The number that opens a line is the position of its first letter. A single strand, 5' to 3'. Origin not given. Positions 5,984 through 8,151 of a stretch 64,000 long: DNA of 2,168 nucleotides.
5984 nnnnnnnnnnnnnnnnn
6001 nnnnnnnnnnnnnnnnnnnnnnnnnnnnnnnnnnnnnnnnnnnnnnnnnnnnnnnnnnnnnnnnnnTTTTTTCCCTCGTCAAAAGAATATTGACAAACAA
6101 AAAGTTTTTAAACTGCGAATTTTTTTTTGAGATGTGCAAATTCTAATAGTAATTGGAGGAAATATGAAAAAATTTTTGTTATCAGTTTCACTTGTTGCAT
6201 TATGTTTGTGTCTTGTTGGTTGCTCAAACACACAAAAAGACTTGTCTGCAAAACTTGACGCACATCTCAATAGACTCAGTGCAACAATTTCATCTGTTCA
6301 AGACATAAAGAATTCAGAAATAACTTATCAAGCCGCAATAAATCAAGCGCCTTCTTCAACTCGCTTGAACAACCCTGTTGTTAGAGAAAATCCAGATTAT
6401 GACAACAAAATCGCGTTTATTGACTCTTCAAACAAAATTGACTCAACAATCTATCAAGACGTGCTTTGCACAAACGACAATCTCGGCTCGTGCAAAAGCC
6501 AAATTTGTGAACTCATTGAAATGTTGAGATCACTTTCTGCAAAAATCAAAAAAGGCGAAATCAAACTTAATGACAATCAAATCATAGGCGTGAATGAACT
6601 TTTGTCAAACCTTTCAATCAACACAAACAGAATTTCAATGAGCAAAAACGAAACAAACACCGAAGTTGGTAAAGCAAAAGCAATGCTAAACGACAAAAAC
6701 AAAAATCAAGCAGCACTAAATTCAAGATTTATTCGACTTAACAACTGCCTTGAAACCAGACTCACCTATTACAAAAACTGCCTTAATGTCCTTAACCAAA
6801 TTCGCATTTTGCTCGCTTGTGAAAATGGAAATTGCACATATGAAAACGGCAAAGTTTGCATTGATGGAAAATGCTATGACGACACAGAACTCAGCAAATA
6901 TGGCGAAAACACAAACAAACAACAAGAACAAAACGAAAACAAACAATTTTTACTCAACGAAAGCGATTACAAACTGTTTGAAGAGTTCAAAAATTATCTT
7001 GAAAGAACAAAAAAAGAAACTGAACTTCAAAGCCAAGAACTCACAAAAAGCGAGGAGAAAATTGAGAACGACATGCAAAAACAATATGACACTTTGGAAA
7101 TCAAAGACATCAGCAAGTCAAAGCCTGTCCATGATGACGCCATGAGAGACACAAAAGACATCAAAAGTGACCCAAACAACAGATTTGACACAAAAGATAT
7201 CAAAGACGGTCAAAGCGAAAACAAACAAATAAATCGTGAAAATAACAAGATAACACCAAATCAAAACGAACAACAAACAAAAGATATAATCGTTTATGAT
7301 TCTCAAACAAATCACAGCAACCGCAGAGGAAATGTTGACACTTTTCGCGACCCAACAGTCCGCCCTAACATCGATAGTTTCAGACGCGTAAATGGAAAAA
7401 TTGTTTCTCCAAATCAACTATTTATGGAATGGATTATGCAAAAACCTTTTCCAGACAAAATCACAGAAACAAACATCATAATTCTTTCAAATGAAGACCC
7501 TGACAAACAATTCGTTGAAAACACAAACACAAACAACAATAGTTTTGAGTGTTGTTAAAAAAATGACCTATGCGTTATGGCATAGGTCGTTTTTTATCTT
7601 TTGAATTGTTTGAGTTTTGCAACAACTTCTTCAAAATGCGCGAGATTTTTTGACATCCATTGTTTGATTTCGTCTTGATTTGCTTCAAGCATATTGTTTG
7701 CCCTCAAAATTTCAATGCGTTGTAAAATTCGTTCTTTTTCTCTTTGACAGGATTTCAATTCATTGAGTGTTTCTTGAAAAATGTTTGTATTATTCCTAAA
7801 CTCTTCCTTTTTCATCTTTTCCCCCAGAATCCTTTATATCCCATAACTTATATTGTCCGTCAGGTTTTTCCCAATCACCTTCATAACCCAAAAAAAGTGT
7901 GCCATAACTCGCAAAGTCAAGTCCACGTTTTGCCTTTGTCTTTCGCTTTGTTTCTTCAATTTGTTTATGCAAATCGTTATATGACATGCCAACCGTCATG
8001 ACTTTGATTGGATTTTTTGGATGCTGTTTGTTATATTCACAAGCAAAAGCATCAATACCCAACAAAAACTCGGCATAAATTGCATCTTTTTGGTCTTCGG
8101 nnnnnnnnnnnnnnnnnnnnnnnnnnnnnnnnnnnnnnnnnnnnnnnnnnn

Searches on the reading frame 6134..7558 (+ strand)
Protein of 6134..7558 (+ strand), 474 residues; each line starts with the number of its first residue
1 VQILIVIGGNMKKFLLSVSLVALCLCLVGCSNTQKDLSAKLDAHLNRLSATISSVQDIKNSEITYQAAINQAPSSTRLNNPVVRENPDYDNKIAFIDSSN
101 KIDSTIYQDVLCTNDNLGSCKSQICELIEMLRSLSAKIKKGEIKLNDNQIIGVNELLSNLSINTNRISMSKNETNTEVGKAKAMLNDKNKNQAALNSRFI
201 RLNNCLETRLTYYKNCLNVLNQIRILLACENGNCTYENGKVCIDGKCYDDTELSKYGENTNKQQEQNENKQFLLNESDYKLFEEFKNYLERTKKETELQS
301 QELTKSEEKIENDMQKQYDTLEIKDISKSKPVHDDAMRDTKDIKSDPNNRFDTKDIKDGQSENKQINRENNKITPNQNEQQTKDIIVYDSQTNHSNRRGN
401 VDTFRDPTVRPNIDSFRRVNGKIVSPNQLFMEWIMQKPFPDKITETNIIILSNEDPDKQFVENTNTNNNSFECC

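Call 34: search_protein_families(library=pfam, max_evalue=0.00001, proteins=[window:6134-7558:+])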
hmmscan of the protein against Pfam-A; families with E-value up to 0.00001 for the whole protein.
window:6134-7558:+ (474 aa): 0 families

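Call 40: search_protein_families(library=pfam, max_evalue=1, proteins=[window:6134-7558:+])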
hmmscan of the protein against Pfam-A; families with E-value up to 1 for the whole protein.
window:6134-7558:+ (474 aa): 1 family
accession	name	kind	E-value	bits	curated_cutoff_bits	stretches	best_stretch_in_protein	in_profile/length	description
PF09850.14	DotU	-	0.043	13.9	27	1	14-79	114-179/205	Type VI secretion system protein DotU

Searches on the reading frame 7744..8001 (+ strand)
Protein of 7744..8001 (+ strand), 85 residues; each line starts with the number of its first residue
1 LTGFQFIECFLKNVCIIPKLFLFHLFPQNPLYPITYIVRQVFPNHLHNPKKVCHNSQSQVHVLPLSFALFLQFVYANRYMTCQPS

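Call 34: search_protein_families(library=pfam, max_evalue=0.00001, proteins=[window:7744-8001:+])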
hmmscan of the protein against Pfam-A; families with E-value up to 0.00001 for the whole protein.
window:7744-8001:+ (85 aa): 0 families

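Call 60: search_solved_structures(query=window:7744-8001:+, max_evalue=10)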
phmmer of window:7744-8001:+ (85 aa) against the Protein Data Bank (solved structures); distinct sequences matched with E-value up to 10: 0.
